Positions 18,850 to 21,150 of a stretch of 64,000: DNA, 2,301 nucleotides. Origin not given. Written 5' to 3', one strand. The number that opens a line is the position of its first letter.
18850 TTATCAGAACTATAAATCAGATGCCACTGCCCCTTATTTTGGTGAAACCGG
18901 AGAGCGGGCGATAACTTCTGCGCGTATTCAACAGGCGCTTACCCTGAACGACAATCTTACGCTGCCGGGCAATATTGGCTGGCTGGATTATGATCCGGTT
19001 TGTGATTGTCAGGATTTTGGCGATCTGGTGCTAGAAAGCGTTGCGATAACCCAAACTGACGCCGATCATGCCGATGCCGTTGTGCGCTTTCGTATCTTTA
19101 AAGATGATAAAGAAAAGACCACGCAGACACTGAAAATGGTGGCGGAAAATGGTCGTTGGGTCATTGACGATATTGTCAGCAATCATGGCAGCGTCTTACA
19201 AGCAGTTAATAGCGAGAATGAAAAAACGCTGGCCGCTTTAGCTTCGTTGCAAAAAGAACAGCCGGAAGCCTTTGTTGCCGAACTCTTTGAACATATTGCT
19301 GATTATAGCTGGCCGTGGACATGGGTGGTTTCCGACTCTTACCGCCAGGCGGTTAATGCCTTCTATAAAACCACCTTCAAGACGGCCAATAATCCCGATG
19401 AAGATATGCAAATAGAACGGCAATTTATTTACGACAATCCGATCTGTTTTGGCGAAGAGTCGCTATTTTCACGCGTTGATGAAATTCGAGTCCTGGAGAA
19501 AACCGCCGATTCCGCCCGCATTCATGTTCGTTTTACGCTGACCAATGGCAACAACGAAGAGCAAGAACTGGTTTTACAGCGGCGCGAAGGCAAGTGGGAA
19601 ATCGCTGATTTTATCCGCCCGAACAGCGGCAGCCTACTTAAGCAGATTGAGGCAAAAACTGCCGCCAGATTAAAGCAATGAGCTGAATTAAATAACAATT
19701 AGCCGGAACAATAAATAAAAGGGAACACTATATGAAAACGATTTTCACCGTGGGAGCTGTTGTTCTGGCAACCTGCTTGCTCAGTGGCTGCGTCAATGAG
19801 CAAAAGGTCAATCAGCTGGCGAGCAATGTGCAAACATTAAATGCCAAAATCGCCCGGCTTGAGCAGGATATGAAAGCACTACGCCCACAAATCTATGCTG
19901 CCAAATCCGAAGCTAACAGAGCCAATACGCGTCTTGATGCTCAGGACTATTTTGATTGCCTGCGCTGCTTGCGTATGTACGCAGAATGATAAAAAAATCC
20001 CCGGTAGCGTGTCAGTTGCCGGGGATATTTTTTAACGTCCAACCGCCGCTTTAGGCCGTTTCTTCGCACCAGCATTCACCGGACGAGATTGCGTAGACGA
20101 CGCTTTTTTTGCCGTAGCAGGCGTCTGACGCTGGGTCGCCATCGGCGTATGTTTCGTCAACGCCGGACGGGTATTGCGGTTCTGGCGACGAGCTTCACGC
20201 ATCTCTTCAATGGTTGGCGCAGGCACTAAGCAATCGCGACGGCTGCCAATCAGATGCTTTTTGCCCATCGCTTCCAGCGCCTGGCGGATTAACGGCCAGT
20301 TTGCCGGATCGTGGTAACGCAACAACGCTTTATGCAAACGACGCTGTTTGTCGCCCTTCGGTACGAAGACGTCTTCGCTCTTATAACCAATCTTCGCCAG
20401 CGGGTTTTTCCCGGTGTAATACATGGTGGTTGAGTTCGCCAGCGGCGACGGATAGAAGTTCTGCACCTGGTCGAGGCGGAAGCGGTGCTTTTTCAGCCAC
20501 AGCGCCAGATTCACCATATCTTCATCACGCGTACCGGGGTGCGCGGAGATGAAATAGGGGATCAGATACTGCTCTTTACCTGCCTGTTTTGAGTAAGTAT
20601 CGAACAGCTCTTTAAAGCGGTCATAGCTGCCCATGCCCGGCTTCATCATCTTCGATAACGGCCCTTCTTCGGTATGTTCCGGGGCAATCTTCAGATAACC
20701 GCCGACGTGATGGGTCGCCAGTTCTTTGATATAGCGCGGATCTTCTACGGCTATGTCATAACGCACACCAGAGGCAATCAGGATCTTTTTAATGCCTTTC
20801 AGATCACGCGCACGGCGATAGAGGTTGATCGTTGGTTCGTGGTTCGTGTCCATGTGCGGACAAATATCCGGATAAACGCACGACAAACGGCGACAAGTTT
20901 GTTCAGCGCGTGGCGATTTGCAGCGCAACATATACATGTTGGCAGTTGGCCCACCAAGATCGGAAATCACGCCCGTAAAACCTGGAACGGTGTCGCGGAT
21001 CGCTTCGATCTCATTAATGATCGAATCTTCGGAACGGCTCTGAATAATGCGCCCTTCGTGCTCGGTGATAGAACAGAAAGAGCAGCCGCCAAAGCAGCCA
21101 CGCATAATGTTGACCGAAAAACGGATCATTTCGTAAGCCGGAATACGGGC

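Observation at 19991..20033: Shared bidirectional terminators at convergent gene pairs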

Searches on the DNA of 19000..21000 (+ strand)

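Call 6: search_dna_similar(query=window:19000-21000:+, collection=ecoli_genomes, mode=near, max_rows=10)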
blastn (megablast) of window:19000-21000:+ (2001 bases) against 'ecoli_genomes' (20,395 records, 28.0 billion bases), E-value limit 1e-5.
Records with a match: 5424; places in all: 5564; records where one place covers at least 80% of the query: 5281.
Genomes with a match: 5424 of 5426; with a place that covers at least 80% of the query: 5281. Places per genome that has any: lowest 1, median 1, highest 4. On chromosomes: 5563 places; on plasmids: 1.
Best place of each record, by identity: >=99% 1596; 95-99% 3824; 90-95% 4.
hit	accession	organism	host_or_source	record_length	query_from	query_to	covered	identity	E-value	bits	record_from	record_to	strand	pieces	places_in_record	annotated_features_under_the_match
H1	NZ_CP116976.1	Escherichia coli strain CUVM53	Sus scrofa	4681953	1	2001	100%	100.0%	0e+0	3709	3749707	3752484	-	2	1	ygiQ: YgiQ family radical SAM protein | IS1-like element IS1A family transposase | DUF3828 domain-containing protein (x2) | yqhH: lipoprotein YqhH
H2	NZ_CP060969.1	Escherichia coli strain EC5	Homo sapiens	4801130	1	2001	100%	100.0%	0e+0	3707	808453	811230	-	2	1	ygiQ: YgiQ family radical SAM protein | IS1-like element IS1A family transposase | yqhG: YbjP/YqhG family protein | yqhH: lipoprotein YqhH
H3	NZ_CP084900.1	Escherichia coli strain EC20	Homo sapiens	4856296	1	2001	100%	100.0%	0e+0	3707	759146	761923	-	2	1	ygiQ: YgiQ family radical SAM protein | IS1-like element IS1A family transposase | yqhG: YbjP/YqhG family protein | yqhH: lipoprotein YqhH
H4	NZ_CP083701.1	Escherichia coli strain SUISSEKPC3NDM5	Homo sapiens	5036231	1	2001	100%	100.0%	0e+0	3707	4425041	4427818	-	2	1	ygiQ: YgiQ family radical SAM protein | IS1-like element IS1A family transposase | yqhG: YbjP/YqhG family protein | yqhH: lipoprotein YqhH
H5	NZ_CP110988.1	Escherichia coli strain XYEH3314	Homo sapiens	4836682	1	2001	100%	100.0%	0e+0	3707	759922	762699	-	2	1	ygiQ: YgiQ family radical SAM protein | IS1-like element IS1A family transposase | yqhG: YbjP/YqhG family protein | yqhH: lipoprotein YqhH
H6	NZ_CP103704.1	Escherichia coli strain ST361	Homo sapiens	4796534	1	2001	100%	100.0%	0e+0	3707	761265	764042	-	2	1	ygiQ: YgiQ family radical SAM protein | IS1-like element IS1A family transposase | yqhG: YqhG/Tai3 family protein | yqhH: lipoprotein YqhH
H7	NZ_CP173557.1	Escherichia coli strain 98202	Homo sapiens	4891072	1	2001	100%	100.0%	0e+0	3707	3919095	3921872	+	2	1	ygiQ: YgiQ family radical SAM protein | IS1-like element IS1A family transposase | yqhG: YbjP/YqhG family protein | yqhH: lipoprotein YqhH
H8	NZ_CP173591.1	Escherichia coli strain 98193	Homo sapiens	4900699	1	2001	100%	100.0%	0e+0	3707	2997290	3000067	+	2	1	ygiQ: YgiQ family radical SAM protein | IS1-like element IS1A family transposase | yqhG: YbjP/YqhG family protein | yqhH: lipoprotein YqhH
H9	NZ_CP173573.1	Escherichia coli strain 98197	Homo sapiens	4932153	1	2001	100%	100.0%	0e+0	3707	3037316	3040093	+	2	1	ygiQ: YgiQ family radical SAM protein | IS1-like element IS1A family transposase | yqhG: YbjP/YqhG family protein | yqhH: lipoprotein YqhH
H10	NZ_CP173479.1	Escherichia coli strain 98223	Homo sapiens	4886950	1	2001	100%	100.0%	0e+0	3707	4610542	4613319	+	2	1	ygiQ: YgiQ family radical SAM protein | IS1-like element IS1A family transposase | yqhG: YbjP/YqhG family protein | yqhH: lipoprotein YqhH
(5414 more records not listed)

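Call 44: search_dna_similar(query=window:19930-20100:+, collection=ecoli_genomes, mode=distant, rows=spread, max_rows=25)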
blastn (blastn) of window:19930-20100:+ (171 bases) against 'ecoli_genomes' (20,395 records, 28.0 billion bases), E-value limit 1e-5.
Records with a match: 5419; places in all: 5562; records where one place covers at least 80% of the query: 5278.
Genomes with a match: 5419 of 5426; with a place that covers at least 80% of the query: 5278. Places per genome that has any: lowest 1, median 1, highest 4. On chromosomes: 5561 places; on plasmids: 1.
Best place of each record, by identity: >=99% 1865; 95-99% 2263; 90-95% 1172; 80-90% 119.
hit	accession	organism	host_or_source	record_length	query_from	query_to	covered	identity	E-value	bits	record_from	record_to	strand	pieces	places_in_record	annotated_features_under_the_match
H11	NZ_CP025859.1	Escherichia coli strain 504239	Homo sapiens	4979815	1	171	100%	100.0%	2e-81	309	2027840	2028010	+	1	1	ygiQ: YgiQ family radical SAM protein | yqhH: lipoprotein YqhH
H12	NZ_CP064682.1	Escherichia coli K-12 strain BZKR2G40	not applicable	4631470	1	171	100%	100.0%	2e-81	309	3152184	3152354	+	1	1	ygiQ: YgiQ family radical SAM protein | yqhH: lipoprotein YqhH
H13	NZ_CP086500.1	Escherichia coli strain Ec-050-T5-MAC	Homo sapiens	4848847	1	171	100%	100.0%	2e-81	309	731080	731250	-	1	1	ygiQ: YgiQ family radical SAM protein | yqhH: lipoprotein YqhH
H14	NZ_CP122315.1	Escherichia coli strain HT-947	missing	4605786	1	171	100%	100.0%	2e-81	309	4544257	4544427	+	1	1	ygiQ: YgiQ family radical SAM protein | yqhH: lipoprotein YqhH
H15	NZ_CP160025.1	Escherichia coli strain 1000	Homo sapiens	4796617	1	171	100%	100.0%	2e-81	309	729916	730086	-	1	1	ygiQ: YgiQ family radical SAM protein | yqhH: lipoprotein YqhH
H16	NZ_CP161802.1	Escherichia coli strain MG-phbCAB-3-6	not application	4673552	1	171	100%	100.0%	2e-81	309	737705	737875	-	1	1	ygiQ: YgiQ family radical SAM protein | yqhH: lipoprotein YqhH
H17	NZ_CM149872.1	Escherichia coli strain HCP4S3_I4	Sus scrofa domesticus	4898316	1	171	100%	100.0%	2e-81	309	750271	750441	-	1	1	ygiQ: YgiQ family radical SAM protein | yqhH: lipoprotein YqhH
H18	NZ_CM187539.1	Escherichia coli strain capsule spontaneous mutant 3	lab isolate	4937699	1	171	100%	100.0%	2e-81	309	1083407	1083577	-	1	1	ygiQ: YgiQ family radical SAM protein | yqhH: lipoprotein YqhH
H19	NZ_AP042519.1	Escherichia coli strain OkiPb01684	bovine feces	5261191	1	171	100%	99.4%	1e-79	305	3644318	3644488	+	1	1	ygiQ: YgiQ family radical SAM protein | yqhH: lipoprotein YqhH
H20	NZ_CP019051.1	Escherichia coli strain CRE1540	Homo sapiens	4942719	1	171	100%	97.7%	6e-76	291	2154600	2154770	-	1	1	ygiQ: YgiQ family radical SAM protein | yqhH: lipoprotein YqhH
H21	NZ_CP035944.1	Escherichia coli strain AR24.2b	dog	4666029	1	171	100%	97.7%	6e-76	291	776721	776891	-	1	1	ygiQ: YgiQ family radical SAM protein | yqhH: lipoprotein YqhH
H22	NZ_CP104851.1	Escherichia coli strain GYX208DH4E-2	Environment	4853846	1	171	100%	97.7%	6e-76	291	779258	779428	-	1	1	ygiQ: YgiQ family radical SAM protein | yqhH: lipoprotein YqhH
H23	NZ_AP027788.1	Escherichia coli strain 2017.04.02CC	Homo sapiens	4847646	1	171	100%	97.7%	6e-76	291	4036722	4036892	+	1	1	ygiQ: YgiQ family radical SAM protein | yqhH: lipoprotein YqhH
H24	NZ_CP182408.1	Escherichia coli strain C11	pig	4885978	1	171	100%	97.7%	6e-76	291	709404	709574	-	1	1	ygiQ: YgiQ family radical SAM protein | yqhH: lipoprotein YqhH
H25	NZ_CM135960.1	Escherichia coli strain YZB902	Chicken feces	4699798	1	171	100%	97.7%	6e-76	291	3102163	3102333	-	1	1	ygiQ: YgiQ family radical SAM protein | yqhH: lipoprotein YqhH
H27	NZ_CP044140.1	Escherichia coli O157 strain AR-0430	missing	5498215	1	171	100%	96.5%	3e-73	282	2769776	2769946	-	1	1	ygiQ: YgiQ family radical SAM protein | yqhH: lipoprotein YqhH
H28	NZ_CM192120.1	Escherichia coli strain MEW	Pagophila eburnea (ivory gull)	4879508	1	171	100%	96.5%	4e-72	279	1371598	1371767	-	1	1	ygiQ: YgiQ family radical SAM protein | yqhH: lipoprotein YqhH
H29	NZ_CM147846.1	Escherichia coli strain 32F4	Calf of Bos taurus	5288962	1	170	99%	95.9%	5e-71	276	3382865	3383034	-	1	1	ygiQ: YgiQ family radical SAM protein | yqhH: lipoprotein YqhH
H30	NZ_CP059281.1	Escherichia coli strain C9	water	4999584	1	171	100%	92.4%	2e-62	247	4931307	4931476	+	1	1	ygiQ: YgiQ family radical SAM protein | yqhH: lipoprotein YqhH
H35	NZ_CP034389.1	Escherichia coli strain RS571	Homo sapiens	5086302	1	95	56%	96.8%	9e-36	159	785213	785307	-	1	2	yqhH: lipoprotein YqhH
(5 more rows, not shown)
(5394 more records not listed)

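Call 47: get_annotated_region(hit=H30, flank=300)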
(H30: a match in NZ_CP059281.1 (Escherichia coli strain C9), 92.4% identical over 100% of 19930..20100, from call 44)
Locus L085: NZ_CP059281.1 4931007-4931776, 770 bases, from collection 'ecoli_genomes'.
description: Escherichia coli strain C9 chromosome, complete genome
organism: Escherichia coli strain C9 (NCBI taxid 562)
replicon: chromosome; assembly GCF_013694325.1
host: -; source: water; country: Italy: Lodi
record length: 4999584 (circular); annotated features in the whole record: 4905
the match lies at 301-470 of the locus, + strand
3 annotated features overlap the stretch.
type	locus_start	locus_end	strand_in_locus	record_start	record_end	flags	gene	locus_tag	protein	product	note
CDS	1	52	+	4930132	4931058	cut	yqhG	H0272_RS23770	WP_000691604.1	YbjP/YqhG family protein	-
CDS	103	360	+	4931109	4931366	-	yqhH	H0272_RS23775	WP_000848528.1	lipoprotein YqhH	-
CDS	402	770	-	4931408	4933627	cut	ygiQ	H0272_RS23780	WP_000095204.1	YgiQ family radical SAM protein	-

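Call 48: get_annotated_region(hit=H35, flank=1500)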
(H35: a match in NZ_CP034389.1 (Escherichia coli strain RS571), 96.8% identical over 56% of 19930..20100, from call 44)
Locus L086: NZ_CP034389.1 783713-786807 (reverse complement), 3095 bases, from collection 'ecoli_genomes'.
description: Escherichia coli strain RS571 chromosome, complete genome
organism: Escherichia coli strain RS571 (NCBI taxid 562)
replicon: chromosome; assembly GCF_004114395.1
host: Homo sapiens; source: rectal swab; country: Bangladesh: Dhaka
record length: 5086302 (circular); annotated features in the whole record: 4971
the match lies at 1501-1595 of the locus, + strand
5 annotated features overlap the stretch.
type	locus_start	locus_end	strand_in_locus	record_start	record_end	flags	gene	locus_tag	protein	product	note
CDS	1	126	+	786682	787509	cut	dkgA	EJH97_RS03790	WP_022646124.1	2,5-didehydrogluconate reductase DkgA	-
CDS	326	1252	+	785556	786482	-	yqhG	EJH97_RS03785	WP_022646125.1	YbjP/YqhG family protein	-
CDS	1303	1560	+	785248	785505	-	yqhH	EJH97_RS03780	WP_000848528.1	lipoprotein YqhH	-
CDS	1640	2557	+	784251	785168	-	-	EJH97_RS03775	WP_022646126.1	hypothetical protein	-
CDS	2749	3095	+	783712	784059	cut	-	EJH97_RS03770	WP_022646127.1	hypothetical protein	-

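Call 51: get_annotated_region(hit=H20, flank=30)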
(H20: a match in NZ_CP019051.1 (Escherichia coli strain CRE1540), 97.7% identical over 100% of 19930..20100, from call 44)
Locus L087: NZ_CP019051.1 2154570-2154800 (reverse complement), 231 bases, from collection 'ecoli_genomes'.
description: Escherichia coli strain CRE1540 chromosome, complete genome
organism: Escherichia coli strain CRE1540 (NCBI taxid 562)
replicon: chromosome; assembly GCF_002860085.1
host: Homo sapiens; source: Rectal Swab; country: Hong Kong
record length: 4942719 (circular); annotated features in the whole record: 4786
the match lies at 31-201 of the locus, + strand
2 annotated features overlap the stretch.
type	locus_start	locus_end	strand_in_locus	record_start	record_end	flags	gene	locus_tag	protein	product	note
CDS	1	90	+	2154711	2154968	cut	yqhH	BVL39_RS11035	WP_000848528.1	lipoprotein YqhH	-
CDS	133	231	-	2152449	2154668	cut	ygiQ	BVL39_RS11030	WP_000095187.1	YgiQ family radical SAM protein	-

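Call 52: get_annotated_region(hit=H27, flank=30)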
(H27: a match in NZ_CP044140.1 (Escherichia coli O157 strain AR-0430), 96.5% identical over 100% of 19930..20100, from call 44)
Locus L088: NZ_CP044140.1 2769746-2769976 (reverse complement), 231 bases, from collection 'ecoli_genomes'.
description: Escherichia coli O157 strain AR-0430 chromosome, complete genome
organism: Escherichia coli O157 strain AR-0430 (NCBI taxid 1045010)
replicon: chromosome; assembly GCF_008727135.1
host: missing; source: missing; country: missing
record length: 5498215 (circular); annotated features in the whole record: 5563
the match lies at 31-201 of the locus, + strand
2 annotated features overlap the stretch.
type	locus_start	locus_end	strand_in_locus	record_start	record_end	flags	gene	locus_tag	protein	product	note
CDS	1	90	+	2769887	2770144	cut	yqhH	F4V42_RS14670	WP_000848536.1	lipoprotein YqhH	-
CDS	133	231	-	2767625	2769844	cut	ygiQ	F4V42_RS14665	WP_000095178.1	YgiQ family radical SAM protein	-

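Call 53: get_annotated_region(hit=H28, flank=30)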
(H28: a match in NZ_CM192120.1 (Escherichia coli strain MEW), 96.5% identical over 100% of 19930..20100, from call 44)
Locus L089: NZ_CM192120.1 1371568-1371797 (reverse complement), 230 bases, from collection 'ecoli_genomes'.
description: Escherichia coli strain MEW chromosome, whole genome shotgun sequence
organism: Escherichia coli strain MEW (NCBI taxid 562)
replicon: chromosome; assembly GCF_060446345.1
host: Pagophila eburnea (ivory gull); source: Liver of the Ivory Gull; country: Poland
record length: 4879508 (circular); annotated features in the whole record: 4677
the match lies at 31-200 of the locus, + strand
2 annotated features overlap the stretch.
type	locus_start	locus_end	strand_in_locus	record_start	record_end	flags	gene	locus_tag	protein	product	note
CDS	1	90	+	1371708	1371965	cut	yqhH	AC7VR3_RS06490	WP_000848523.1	lipoprotein YqhH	-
CDS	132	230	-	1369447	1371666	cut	ygiQ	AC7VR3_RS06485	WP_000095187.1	YgiQ family radical SAM protein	-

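Call 54: get_annotated_region(hit=H29, flank=30)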
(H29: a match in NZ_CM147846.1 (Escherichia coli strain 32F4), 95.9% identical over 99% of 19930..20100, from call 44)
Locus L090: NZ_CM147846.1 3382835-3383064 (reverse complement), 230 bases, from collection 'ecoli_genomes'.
description: Escherichia coli strain 32F4 chromosome, whole genome shotgun sequence
organism: Escherichia coli strain 32F4 (NCBI taxid 562)
replicon: chromosome; assembly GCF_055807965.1
host: -; source: Calf of Bos taurus; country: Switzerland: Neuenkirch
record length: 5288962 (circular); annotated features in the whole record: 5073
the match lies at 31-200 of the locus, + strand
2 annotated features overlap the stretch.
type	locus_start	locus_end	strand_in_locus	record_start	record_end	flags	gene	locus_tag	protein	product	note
CDS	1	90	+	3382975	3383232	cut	yqhH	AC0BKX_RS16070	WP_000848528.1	lipoprotein YqhH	-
CDS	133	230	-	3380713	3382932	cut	ygiQ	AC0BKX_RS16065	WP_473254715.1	YgiQ family radical SAM protein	-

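Call 76: get_annotated_region(hit=H35, flank=15000)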
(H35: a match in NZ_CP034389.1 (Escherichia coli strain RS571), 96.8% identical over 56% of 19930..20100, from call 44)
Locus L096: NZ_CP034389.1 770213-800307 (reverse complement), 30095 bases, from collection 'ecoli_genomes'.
description: Escherichia coli strain RS571 chromosome, complete genome
organism: Escherichia coli strain RS571 (NCBI taxid 562)
replicon: chromosome; assembly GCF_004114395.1
host: Homo sapiens; source: rectal swab; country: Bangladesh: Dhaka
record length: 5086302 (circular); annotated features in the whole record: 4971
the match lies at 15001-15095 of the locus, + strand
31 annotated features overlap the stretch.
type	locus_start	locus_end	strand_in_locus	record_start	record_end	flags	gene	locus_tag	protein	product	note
CDS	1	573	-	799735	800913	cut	hybB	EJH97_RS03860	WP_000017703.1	Ni/Fe-hydrogenase cytochrome b subunit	-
CDS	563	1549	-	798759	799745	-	hybA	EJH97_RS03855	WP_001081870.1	hydrogenase 2 operon protein HybA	-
CDS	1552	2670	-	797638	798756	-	hybO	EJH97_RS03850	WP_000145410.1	hydrogenase 2 small subunit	-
CDS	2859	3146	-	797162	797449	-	yghW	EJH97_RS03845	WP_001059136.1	DUF2623 family protein YghW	-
CDS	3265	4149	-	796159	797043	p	yghX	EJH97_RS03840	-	YghX family hydrolase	frameshifted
CDS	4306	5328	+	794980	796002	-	gpr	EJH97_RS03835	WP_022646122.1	L-glyceraldehyde 3-phosphate reductase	-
CDS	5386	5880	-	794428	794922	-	yqhA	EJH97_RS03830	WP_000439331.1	TIGR00645 family protein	-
CDS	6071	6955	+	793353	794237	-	yghA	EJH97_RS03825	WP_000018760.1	NADP(+)-dependent aldehyde reductase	-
CDS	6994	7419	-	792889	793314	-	exbD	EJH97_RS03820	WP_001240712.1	TonB system transport protein ExbD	-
CDS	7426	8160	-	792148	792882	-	exbB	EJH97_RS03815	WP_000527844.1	tol-pal system-associated acyl-CoA thioesterase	-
CDS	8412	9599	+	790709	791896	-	metC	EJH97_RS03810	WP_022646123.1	cystathionine beta-lyase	-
CDS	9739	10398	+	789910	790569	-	yghB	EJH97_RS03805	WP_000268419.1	DedA family general envelope maintenance protein YghB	-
CDS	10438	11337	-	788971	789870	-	yqhC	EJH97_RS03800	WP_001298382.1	DNA-binding transcriptional regulator YqhC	-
CDS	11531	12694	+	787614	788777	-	yqhD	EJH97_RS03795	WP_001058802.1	alcohol dehydrogenase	-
CDS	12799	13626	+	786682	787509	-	dkgA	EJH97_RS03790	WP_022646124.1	2,5-didehydrogluconate reductase DkgA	-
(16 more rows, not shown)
